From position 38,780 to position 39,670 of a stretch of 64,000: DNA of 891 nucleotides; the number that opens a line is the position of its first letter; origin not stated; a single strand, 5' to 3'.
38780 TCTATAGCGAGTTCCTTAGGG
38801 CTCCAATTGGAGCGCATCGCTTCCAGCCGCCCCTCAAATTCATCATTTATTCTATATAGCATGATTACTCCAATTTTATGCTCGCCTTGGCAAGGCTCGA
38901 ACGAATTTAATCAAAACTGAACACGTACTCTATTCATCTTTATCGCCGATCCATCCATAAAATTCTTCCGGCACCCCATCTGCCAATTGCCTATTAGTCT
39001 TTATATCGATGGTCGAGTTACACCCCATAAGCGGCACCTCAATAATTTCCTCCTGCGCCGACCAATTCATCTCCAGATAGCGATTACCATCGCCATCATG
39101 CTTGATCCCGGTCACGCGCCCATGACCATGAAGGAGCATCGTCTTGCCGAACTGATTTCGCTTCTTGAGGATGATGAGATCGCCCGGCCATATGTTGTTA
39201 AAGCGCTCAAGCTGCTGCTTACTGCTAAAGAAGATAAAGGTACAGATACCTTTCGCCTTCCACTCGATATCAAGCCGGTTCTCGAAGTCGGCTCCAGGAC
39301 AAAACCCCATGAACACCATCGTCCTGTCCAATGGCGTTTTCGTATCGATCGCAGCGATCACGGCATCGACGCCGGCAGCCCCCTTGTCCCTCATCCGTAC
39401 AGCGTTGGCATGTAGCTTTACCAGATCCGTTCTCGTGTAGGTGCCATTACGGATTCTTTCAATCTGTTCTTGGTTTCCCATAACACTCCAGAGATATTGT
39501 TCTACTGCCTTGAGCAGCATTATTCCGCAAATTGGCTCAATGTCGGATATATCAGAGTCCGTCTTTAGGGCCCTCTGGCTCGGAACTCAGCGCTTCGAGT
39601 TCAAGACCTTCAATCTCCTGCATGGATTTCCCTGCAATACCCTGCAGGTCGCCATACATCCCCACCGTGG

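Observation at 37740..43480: WYL-regulated four-gene nuclease operon on a low-GC island between dnaB and hemY: candidate undescribed defence system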

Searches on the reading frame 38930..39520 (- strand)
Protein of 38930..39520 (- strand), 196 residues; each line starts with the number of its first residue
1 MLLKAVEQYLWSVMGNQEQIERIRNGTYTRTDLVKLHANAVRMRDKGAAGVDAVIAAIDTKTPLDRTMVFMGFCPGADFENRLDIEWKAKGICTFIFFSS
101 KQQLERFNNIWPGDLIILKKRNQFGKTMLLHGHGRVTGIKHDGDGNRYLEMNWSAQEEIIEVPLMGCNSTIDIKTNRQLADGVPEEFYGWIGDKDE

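Call 3: search_protein_families(library=pfam, proteins=[window:38930-39520:-], max_evalue=0.1)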
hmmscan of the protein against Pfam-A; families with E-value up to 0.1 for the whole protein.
window:38930-39520:- (196 aa): 1 family
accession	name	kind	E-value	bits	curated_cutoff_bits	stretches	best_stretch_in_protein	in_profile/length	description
PF04023.20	FeoA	-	0.051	14.1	23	0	50-79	9-39/74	FeoA domain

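Call 4: search_protein_families(library=padloc, proteins=[window:38930-39520:-], max_evalue=0.1)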
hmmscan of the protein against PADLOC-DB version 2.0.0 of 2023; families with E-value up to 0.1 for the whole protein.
window:38930-39520:- (196 aa): 0 families

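Call 5: search_protein_families(library=ncbifam, proteins=[window:38930-39520:-], max_evalue=0.1)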
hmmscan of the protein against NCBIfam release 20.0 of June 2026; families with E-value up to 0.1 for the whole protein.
window:38930-39520:- (196 aa): 0 families

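Call 8: search_protein_families(library=phrogs, proteins=[window:38930-39520:-], max_evalue=0.01)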
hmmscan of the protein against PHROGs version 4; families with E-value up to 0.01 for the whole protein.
window:38930-39520:- (196 aa): 0 families

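Call 44: list_cluster_members(proteins=[P0001, P0121, P0241, window:38930-39520:-, window:42450-43457:+, window:43483-44667:-])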
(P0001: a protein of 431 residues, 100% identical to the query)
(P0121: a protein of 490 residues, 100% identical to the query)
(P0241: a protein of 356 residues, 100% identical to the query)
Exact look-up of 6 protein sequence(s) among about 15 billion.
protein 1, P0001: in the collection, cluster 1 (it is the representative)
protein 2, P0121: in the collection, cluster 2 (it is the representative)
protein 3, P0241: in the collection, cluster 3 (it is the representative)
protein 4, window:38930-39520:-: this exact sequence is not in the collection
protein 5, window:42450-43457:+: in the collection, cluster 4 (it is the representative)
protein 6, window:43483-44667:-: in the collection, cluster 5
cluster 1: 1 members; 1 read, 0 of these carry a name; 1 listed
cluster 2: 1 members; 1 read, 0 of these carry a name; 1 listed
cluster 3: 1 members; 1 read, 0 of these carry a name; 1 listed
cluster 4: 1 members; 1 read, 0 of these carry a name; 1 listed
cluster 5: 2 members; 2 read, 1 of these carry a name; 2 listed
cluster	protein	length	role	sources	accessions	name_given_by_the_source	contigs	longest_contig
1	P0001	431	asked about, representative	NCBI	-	-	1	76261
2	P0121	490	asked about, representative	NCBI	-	-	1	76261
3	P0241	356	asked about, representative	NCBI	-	-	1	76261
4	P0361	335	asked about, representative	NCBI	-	-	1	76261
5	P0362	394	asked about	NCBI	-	-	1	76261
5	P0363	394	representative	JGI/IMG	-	HemY protein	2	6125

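Call 48: search_protein_representatives(protein=window:38930-39520:-)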
Query: 196 residues. Proteins with E-value up to 0.001 (for the whole library): 69; up to 1e-10: 51; up to 1e-30: 21. The best 69 are listed.
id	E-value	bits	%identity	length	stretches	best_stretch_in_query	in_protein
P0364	6.4e-60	218.3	54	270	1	14-193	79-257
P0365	1.2e-57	210.9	53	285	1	17-192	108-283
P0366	4.8e-53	195.9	53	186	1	19-191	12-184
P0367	1.6e-45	171.3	46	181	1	15-191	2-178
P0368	4.9e-42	160.0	45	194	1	19-195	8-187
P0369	3.7e-41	157.1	55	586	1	65-192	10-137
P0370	1.4e-39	151.9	53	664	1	64-192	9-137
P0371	4.2e-39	150.4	52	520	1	67-194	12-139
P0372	8.2e-39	149.4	53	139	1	17-151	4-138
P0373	8.9e-39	149.3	53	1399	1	65-192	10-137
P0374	1.5e-38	148.6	43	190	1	19-192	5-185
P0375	7.4e-38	146.3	44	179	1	16-193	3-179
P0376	2.6e-36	141.3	81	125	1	71-148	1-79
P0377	8.0e-36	139.7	51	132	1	65-192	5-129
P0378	3.3e-35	137.7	39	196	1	20-193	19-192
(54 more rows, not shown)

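Call 53: search_protein_families(library=pfam, proteins=[P0369, P0370, P0371, P0373, P0364, P0365], max_evalue=0.01)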
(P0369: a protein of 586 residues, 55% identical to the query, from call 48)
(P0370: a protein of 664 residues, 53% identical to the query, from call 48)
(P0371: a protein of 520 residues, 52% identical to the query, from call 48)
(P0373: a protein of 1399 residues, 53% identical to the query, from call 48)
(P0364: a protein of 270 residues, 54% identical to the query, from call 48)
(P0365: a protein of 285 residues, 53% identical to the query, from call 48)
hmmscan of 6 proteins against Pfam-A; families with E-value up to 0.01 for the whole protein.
P0369 (586 aa): 1 family
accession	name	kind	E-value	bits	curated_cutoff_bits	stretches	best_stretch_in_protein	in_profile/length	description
PF11218.13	DUF3011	-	5e-05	23.8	25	1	525-581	71-126/197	Protein of unknown function (DUF3011)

P0370 (664 aa): 3 families
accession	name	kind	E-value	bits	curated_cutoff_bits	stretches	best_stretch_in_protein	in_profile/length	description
PF08238.18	Sel1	-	5.1e-11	43.1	30.7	2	456-496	1-36/36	Sel1 repeat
PF01258.23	zf-dskA_traR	-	4.9e-05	23.7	24.9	1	623-654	2-33/36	Prokaryotic dksA/traR C4-type zinc finger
PF23310.1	TPR_27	-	5.4e-05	23.3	27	1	448-524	20-88/110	Plant tetratrico peptide repeats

P0371 (520 aa): 1 family
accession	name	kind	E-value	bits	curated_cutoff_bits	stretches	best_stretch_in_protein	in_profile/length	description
PF08238.18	Sel1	-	3e-17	62.8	30.7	1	261-296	1-36/36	Sel1 repeat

P0373 (1399 aa): 2 families
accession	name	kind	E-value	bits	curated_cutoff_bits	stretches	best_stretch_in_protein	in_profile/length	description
PF08238.18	Sel1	-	4.4e-36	122.4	30.7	3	403-436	2-35/36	Sel1 repeat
PF14903.11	WG_beta_rep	-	9.7e-36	121.9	25.6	3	568-591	12-35/35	WG containing repeat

P0364 (270 aa): 1 family
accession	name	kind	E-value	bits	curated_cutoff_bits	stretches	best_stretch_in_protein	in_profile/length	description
PF09397.16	FtsK_gamma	-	4.5e-11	42.7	30.6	1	6-51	5-50/63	Ftsk gamma domain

P0365 (285 aa): 0 families

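Call 66: search_solved_structures(query=A4, max_evalue=5, show_alignments=2)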
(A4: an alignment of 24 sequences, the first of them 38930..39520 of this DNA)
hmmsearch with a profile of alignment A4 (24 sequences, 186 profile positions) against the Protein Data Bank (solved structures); distinct sequences matched with E-value up to 5: 6.
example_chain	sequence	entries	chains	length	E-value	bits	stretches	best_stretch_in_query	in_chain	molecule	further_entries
6g7w_A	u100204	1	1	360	0.56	13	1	116-151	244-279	NHL repeat-containing protein 2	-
6gc1_A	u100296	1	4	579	0.94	12.2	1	116-151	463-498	NHL repeat-containing protein 2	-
6tmd_A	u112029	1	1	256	1.3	11.7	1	83-164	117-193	KN motif and ankyrin repeat domain-containing protein 2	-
5ybv_A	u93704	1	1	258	1.4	11.7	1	83-164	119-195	KN motif and ankyrin repeat domain-containing protein 2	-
5ybv_B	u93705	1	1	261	1.4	11.7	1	83-164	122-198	KN motif and ankyrin repeat domain-containing protein 2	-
4hbd_A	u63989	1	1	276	1.6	11.5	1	83-164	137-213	KN motif and ankyrin repeat domain-containing protein 2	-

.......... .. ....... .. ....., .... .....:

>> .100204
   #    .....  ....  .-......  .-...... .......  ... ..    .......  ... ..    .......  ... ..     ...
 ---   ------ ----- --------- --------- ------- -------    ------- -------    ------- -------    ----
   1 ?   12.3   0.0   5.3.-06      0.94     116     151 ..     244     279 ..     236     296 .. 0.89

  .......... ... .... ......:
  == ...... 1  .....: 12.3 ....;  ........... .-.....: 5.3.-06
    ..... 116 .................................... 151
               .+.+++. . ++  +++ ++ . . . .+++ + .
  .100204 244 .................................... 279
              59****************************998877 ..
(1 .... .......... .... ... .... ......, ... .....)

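Call 76: predict_structure(alignment_id=A4)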
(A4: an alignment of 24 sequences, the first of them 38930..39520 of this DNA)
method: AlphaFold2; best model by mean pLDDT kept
length: 196 residues; sequences in the alignment: 24
mean_pLDDT: 90.4   pTM: 0.75
mean pLDDT of the five models: 90.4, 89.6, 88.7, 87.0, 85.5
residues with pLDDT >= 90: 138; 70-90: 52; 50-70: 3; < 50: 3
segments of 3 or more residues with pLDDT < 50: 194-196
pLDDT, mean of each block of 10 residues (from residue 1): 82 87 85 87 92 91 84 89 96 89 95 95 95 97 97 96 95 94 92 62
secondary structure, 60 per line:
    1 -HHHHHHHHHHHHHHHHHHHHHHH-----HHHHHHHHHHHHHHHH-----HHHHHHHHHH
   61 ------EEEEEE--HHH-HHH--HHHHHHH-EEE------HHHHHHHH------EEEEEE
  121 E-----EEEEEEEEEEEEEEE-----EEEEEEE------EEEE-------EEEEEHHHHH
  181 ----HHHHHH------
elements in order: H2-24 H30-45 H51-60 E67-72 H84-90 E92-94 H101-108 E115-121 E127-141 E147-153 E160-163 E171-175 H176-180 H185-190

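Call 78: find_encoding_contigs(protein=P0366, flank=6000, max_places=6)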
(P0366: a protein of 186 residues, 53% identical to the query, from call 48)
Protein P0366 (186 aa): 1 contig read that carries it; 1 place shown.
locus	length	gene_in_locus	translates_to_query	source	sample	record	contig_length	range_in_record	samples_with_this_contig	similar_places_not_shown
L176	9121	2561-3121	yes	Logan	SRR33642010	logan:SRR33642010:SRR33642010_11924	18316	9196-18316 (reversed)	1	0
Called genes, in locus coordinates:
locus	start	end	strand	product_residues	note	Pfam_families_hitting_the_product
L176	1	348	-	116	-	?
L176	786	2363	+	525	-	-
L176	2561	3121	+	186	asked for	-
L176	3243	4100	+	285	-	-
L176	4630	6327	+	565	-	PF00350:Dynamin_N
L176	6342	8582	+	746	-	PF00009:GTP_EFTU (faint), PF00350:Dynamin_N, PF01926:MMR_HSR1 (faint)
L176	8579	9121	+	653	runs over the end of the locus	PF00350:Dynamin_N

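Call 79: fold_search(model_id=the predicted structure, library=pdb)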
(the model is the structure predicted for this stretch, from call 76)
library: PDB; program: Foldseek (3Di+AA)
matches with E <= 10: 665; with E <= 0.001: 0
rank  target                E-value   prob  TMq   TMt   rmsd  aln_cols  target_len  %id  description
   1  4u8t_B                1.7e-03  1.00  0.39  0.47   5.0       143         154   11  Crystal structure of YTH domain of Zygosaccharomyces rouxii MRB1 protein in complex with N6-Methyladenosine RNA (released 2014-09-10)
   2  4u8t_E                2.3e-03  1.00  0.40  0.49   4.7       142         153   12  Crystal structure of YTH domain of Zygosaccharomyces rouxii MRB1 protein in complex with N6-Methyladenosine RNA (released 2014-09-10)
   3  4u8t_A                2.7e-03  1.00  0.40  0.48   5.0       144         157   12  Crystal structure of YTH domain of Zygosaccharomyces rouxii MRB1 protein in complex with N6-Methyladenosine RNA (released 2014-09-10)
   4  4rdn_B                3.1e-03  0.97  0.30  0.37   8.2       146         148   12  Structure of YTH-YTHDF2 in complex with m6A (released 2014-12-24)
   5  4u8t_C                4.5e-03  1.00  0.40  0.48   5.0       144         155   11  Crystal structure of YTH domain of Zygosaccharomyces rouxii MRB1 protein in complex with N6-Methyladenosine RNA (released 2014-09-10)
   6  4u8t_D                5.1e-03  1.00  0.40  0.48   4.9       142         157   11  Crystal structure of YTH domain of Zygosaccharomyces rouxii MRB1 protein in complex with N6-Methyladenosine RNA (released 2014-09-10)
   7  7z8p_A                5.8e-03  0.99  0.38  0.48   6.2       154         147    8  Crystal structure of YTHDF2 with compound ZA_166 (released 2022-03-30)
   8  4rdo_F                6.2e-03  0.99  0.37  0.49   6.2       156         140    9  Structure of YTH-YTHDF2 in the free state (released 2014-12-24)
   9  7z8w_A                7.5e-03  0.99  0.37  0.48   6.7       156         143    7  Crystal structure of YTHDF2 with compound YLI_DC1_018 (released 2022-03-30)
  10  7r5w_B                8.0e-03  0.99  0.39  0.48   6.1       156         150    7  Crystal structure of YTHDF2 with compound YLI_DF_029 (released 2022-03-16)
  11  7z4u_B                8.0e-03  0.99  0.38  0.48   6.2       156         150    7  Crystal structure of YTHDF2 with compound YLI_DF_028 (released 2022-03-16)
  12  1zce                  9.0e-03  0.99  0.38  0.49   4.5       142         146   10  X-Ray Crystal Structure of Protein Atu2648 from Agrobacterium tumefaciens. Northeast Structural Genomics Consortium Targ (released 2005-04-19)
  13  4rdo_D                9.0e-03  0.99  0.38  0.48   6.2       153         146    7  Structure of YTH-YTHDF2 in the free state (released 2014-12-24)
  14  7z8w_B                9.6e-03  0.99  0.37  0.46   6.2       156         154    9  Crystal structure of YTHDF2 with compound YLI_DC1_018 (released 2022-03-30)
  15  7z93_A                1.2e-02  0.99  0.39  0.49   5.8       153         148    7  Crystal structure of YTHDF2 with compound YLI_DF_022 (released 2022-03-30)
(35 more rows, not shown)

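Call 104: search_dna_similar(query=window:38930-39520:-, collection=plasmids, mode=protein, max_rows=10)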
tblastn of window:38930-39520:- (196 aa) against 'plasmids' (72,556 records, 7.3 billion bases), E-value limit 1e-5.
No match.
